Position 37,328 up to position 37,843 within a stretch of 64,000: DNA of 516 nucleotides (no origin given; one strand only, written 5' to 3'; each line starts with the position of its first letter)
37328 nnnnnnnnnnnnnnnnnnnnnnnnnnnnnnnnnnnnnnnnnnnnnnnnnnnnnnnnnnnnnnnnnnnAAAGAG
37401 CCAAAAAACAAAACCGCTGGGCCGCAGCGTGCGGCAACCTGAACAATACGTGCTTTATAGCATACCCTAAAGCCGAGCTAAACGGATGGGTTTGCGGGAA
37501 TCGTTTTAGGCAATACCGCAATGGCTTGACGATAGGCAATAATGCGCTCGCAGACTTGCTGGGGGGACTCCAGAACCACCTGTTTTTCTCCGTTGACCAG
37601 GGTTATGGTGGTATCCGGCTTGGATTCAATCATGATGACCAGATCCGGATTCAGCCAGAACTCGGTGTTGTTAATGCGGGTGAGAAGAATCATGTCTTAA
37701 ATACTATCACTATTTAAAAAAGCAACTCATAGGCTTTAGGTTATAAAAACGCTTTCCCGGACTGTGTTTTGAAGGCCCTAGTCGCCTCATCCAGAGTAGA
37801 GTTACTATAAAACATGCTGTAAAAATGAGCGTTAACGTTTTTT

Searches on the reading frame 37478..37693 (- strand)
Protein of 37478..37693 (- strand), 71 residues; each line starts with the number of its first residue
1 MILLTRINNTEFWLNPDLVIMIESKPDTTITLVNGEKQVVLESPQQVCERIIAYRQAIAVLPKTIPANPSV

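Call 55: search_protein_families(library=pfam, proteins=[window:37478-37693:-], max_evalue=0.01)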
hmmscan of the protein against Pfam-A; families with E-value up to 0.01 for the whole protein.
window:37478-37693:- (71 aa): 1 family
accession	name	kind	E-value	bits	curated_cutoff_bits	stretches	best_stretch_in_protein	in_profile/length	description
PF06289.16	FlbD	-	3.8e-25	87.7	24.7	1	1-58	1-58/59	Flagellar and Swarming motility proteins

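Call 58: find_homologous_proteins(query=window:37478-37693:-)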
Query window:37478-37693:- (71 aa): 4 proteins with E <= 0.001 among 4 candidates.
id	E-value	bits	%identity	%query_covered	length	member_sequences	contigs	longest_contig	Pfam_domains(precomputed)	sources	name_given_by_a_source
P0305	2.4e-38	146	100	100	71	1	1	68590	PF06289.17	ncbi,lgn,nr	ncbi:MAG: flagellar FlbD family protein [Vampirovibrionales bacterium]|nr:flagellar FlbD family prot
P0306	6.6e-9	53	53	82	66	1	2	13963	PF06289.17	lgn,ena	-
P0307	7.1e-8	50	52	82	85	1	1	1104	PF06289.17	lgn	-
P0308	3.6e-6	45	46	96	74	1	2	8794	PF06289.17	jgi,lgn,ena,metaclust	metaclust:\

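Call 59: find_encoding_contigs(protein=P0306, flank=10000, max_places=2)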
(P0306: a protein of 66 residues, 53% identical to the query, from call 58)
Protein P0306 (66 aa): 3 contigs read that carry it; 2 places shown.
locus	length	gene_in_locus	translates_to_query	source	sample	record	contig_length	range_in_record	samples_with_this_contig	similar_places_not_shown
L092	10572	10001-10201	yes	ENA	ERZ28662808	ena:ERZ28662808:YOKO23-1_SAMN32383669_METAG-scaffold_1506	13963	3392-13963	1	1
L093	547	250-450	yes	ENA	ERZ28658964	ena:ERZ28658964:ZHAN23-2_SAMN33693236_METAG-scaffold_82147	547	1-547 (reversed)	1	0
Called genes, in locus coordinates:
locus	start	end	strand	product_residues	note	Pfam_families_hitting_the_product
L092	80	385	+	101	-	PF02049:FliE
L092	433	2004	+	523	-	PF01514:YscJ_FliF, PF08345:YscJ_FliF_C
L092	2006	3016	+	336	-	PF03448:MgtE_N (faint), PF14841:FliG_M (weak), PF14842:FliG_N, PF14841:FliG_M, PF01706:FliG_C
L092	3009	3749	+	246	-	PF02108:FliH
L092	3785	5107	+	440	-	PF02874:ATP-synt_ab_N (faint), PF00006:ATP-synt_ab, PF18269:T3SS_ATPase_C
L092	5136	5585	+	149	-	PF02050:FliJ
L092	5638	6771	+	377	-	PF02120:Flg_hook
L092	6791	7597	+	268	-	PF03963:FlgD, PF00041:fn3 (weak)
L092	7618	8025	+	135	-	PF12611:Flagellar_put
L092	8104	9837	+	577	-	PF00460:Flg_bb_rod, PF22692:LlgE_F_G_D1, PF06429:Flg_bbr_C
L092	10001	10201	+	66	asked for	PF06289:FlbD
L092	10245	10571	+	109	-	?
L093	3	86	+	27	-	?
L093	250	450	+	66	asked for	PF06289:FlbD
